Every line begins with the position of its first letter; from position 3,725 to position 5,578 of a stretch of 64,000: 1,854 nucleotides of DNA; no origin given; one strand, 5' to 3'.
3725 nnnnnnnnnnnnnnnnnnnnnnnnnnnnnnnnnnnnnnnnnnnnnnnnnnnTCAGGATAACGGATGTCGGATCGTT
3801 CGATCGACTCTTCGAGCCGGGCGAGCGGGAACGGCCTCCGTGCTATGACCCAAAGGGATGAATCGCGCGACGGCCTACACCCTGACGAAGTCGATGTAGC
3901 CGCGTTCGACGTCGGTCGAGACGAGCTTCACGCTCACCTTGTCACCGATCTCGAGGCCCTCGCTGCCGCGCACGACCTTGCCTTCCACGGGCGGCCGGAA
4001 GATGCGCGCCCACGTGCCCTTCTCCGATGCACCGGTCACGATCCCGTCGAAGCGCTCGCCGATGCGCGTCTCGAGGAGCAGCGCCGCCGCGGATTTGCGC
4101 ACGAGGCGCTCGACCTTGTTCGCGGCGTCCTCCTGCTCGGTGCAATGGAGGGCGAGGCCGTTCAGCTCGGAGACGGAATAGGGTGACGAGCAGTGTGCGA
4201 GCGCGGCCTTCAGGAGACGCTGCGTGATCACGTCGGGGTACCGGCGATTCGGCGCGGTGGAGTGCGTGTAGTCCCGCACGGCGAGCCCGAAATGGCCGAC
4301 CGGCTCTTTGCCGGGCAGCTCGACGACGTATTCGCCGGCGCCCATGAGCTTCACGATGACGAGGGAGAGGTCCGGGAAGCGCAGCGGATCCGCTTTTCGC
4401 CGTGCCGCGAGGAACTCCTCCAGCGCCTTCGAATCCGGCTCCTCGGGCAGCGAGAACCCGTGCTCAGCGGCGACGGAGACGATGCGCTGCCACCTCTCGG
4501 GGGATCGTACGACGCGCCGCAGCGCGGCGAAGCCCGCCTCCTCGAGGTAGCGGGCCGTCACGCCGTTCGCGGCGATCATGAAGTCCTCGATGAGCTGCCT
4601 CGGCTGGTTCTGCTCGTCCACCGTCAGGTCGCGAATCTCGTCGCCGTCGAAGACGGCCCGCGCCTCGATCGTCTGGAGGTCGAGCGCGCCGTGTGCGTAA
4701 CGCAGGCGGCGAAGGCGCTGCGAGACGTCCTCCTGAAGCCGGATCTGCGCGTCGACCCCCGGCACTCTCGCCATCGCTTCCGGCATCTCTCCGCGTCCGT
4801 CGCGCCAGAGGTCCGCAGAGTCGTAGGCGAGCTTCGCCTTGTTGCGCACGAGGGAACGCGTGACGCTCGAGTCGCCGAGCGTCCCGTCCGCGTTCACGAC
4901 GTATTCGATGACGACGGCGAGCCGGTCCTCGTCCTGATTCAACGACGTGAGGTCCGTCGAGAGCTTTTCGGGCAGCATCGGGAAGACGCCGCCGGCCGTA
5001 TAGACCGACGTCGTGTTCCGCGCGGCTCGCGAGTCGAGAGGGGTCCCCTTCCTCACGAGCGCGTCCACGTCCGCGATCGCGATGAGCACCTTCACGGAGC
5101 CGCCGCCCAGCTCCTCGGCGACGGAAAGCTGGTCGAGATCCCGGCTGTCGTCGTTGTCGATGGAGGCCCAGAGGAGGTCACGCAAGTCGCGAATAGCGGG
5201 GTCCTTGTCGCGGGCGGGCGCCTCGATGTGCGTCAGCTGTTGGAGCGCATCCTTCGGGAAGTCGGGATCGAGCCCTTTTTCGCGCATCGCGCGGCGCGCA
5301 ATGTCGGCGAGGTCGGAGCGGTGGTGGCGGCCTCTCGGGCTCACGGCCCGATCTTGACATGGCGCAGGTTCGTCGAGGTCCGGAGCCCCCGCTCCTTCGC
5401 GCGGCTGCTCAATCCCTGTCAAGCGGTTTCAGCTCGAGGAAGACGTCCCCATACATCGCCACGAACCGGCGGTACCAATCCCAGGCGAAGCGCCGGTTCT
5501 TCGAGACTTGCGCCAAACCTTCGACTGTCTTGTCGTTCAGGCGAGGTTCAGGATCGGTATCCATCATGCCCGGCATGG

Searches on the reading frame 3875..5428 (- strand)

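Call 45: search_protein_families(library=pfam, proteins=[window:3875-5428:-], max_evalue=0.001)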
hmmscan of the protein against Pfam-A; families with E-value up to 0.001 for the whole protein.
window:3875-5428:- (517 aa): 2 families
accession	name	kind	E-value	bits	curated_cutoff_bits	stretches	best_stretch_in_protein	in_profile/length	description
PF00773.25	RNB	-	2.4e-83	280.5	29.3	1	80-411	2-325/326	RNB domain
PF18614.7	RNase_II_C_S1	-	4.9e-18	65.2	26.6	1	458-517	1-59/59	RNase II-type exonuclease C-terminal S1 domain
